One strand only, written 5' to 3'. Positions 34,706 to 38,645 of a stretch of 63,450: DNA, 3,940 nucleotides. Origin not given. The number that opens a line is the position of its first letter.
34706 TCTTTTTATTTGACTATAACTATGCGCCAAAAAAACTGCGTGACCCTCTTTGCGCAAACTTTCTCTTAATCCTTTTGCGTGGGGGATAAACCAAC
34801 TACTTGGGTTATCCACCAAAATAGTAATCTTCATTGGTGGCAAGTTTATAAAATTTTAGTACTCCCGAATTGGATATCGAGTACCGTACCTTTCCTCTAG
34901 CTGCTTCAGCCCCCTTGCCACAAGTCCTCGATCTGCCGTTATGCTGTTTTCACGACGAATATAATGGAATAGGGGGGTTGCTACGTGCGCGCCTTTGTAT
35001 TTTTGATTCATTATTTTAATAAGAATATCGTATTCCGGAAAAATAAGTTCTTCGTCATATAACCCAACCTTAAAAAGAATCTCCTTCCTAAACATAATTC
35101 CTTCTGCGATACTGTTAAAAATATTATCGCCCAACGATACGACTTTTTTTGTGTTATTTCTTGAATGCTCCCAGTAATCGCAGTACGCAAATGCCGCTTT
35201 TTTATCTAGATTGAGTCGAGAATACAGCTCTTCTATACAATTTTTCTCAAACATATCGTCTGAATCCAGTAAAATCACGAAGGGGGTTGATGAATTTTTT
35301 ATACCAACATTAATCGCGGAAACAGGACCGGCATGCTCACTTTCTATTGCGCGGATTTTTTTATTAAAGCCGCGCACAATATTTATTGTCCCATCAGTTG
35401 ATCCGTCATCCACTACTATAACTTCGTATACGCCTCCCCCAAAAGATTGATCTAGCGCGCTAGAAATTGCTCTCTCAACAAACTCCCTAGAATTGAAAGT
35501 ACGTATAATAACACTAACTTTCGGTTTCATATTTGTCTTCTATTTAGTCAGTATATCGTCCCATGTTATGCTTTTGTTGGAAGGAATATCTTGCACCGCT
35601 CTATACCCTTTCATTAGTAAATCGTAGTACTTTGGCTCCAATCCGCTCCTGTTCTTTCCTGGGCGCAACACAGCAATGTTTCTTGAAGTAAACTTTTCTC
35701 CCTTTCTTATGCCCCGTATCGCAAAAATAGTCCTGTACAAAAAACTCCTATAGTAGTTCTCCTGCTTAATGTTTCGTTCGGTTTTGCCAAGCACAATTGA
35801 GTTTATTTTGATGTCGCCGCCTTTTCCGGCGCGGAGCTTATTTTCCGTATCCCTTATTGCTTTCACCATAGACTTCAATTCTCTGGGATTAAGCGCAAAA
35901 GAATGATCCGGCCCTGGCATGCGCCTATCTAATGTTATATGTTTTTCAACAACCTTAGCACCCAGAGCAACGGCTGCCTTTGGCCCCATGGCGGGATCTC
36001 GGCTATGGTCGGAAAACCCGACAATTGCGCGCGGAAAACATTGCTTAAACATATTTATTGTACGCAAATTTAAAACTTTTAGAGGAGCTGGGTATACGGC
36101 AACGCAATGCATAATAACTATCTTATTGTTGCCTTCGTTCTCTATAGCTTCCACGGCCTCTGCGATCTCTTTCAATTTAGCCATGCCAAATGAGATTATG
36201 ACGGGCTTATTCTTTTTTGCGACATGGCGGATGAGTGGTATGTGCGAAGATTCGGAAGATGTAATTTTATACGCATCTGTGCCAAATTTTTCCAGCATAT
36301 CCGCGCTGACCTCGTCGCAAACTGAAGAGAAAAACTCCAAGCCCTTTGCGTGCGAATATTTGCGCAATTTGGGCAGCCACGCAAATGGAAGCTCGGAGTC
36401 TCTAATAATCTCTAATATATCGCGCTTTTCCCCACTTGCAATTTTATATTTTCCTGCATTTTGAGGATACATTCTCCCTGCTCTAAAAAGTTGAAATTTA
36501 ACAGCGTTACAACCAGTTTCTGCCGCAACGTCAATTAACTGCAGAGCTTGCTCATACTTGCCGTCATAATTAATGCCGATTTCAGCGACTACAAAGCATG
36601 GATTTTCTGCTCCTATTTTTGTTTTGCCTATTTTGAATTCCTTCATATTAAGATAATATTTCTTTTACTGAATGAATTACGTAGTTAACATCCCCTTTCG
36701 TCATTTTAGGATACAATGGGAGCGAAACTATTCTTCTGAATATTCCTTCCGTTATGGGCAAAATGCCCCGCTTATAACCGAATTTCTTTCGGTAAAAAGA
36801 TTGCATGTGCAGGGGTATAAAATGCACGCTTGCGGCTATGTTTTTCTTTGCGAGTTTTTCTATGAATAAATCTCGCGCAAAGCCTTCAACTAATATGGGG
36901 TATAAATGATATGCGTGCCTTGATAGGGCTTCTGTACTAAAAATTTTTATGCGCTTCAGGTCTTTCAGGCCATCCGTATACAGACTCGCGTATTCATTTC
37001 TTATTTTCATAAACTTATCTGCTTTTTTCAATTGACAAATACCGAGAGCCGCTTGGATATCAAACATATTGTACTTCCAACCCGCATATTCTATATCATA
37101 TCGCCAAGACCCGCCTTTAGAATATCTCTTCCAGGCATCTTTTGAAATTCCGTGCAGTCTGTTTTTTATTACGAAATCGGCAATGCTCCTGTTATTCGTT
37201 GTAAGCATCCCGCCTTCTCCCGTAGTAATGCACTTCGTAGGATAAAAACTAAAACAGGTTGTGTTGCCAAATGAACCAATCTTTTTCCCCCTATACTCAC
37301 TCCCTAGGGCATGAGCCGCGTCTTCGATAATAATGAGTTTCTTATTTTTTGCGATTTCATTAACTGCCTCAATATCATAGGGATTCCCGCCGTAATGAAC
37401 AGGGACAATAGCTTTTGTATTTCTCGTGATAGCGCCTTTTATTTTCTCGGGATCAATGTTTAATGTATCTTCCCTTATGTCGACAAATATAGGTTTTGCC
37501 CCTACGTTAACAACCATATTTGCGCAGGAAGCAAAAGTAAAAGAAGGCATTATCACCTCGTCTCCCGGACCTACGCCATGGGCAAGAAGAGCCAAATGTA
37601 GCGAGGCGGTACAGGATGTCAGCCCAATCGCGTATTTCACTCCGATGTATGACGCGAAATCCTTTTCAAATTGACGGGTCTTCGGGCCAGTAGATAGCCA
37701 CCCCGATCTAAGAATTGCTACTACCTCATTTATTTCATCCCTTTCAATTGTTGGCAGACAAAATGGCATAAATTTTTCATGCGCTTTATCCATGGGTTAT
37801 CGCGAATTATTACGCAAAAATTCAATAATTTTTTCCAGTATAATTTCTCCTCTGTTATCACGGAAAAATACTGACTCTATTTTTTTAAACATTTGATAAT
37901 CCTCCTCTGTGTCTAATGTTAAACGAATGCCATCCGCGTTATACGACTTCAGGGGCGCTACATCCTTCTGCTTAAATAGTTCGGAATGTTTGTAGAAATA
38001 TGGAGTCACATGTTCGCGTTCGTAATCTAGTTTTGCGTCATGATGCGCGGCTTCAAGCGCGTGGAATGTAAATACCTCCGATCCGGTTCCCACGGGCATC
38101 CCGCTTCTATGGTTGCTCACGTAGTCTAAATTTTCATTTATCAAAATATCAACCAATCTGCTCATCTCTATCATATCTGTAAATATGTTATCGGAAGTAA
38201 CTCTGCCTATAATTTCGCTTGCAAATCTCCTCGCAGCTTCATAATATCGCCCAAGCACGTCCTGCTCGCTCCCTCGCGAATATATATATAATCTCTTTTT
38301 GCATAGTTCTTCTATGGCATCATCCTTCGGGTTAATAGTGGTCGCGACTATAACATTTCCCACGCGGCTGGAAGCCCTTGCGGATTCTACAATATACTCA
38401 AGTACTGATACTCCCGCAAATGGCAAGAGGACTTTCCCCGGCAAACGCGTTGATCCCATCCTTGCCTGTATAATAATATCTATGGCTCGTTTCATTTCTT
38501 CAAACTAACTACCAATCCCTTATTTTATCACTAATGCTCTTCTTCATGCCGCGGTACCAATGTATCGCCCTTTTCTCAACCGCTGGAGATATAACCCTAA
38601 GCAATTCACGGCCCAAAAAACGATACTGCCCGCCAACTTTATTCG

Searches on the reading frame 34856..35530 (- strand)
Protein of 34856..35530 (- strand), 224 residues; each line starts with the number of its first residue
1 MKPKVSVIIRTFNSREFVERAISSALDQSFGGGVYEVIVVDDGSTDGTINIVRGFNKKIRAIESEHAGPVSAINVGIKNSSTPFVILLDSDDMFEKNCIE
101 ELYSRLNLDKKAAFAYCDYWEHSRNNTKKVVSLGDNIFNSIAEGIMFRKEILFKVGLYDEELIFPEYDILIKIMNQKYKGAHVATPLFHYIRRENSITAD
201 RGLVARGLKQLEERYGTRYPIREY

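Call 6: search_protein_families(library=pfam, proteins=[window:34856-35530:-], max_evalue=0.001)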
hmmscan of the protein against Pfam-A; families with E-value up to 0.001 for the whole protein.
window:34856-35530:- (224 aa): 3 families
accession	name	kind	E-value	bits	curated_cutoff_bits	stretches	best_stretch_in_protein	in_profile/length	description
PF00535.33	Glycos_transf_2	-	9.2e-27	94.5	23.3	1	6-125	1-123/168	Glycosyl transferase family 2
PF13641.12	Glyco_tranf_2_3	-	6.9e-13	49.6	27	1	3-126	1-130/230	Glycosyltransferase like family 2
PF10111.15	Glyco_tranf_2_2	-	2.9e-08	34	27.3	1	8-119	3-126/276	Glycosyltransferase like family 2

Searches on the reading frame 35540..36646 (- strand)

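Call 6: search_protein_families(library=pfam, proteins=[window:35540-36646:-], max_evalue=0.001)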
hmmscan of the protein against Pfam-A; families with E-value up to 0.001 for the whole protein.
window:35540-36646:- (368 aa): 2 families
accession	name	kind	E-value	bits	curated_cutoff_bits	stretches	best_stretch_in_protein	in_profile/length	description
PF03102.20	NeuB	-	2.8e-77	259.9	22.1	1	37-273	1-238/241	NeuB family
PF08666.17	SAF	-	4.4e-06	27.6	21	1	305-365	2-62/63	SAF domain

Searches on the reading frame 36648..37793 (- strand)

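Call 6: search_protein_families(library=pfam, proteins=[window:36648-37793:-], max_evalue=0.001)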
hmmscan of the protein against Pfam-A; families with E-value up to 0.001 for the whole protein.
window:36648-37793:- (381 aa): 5 families
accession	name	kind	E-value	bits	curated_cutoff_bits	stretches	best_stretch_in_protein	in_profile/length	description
PF01041.23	DegT_DnrJ_EryC1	-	1.4e-132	442.7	19.8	1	15-376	2-359/360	DegT/DnrJ/EryC1/StrS aminotransferase family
PF00155.27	Aminotran_1_2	-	6.3e-08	32.6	19.7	1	40-164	45-191/361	Aminotransferase class I and II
PF01053.26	Cys_Met_Meta_PP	-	1.2e-05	24.5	27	1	36-161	51-176/381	Cys/Met metabolism PLP-dependent enzyme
PF01212.27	Beta_elim_lyase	-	5e-05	23.2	27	1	37-279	32-268/288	Beta-eliminating lyase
PF00266.25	Aminotran_5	-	0.00021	20.9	21.5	0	39-165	45-182/371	Aminotransferase class-V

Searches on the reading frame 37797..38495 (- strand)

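Call 6: search_protein_families(library=pfam, proteins=[window:37797-38495:-], max_evalue=0.001)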
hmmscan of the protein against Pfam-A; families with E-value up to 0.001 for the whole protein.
window:37797-38495:- (232 aa): 1 family
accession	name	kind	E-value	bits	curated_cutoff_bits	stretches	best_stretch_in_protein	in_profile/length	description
PF02348.25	CTP_transf_3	-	1.3e-34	120.4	22.6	1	7-207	2-206/217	Cytidylyltransferase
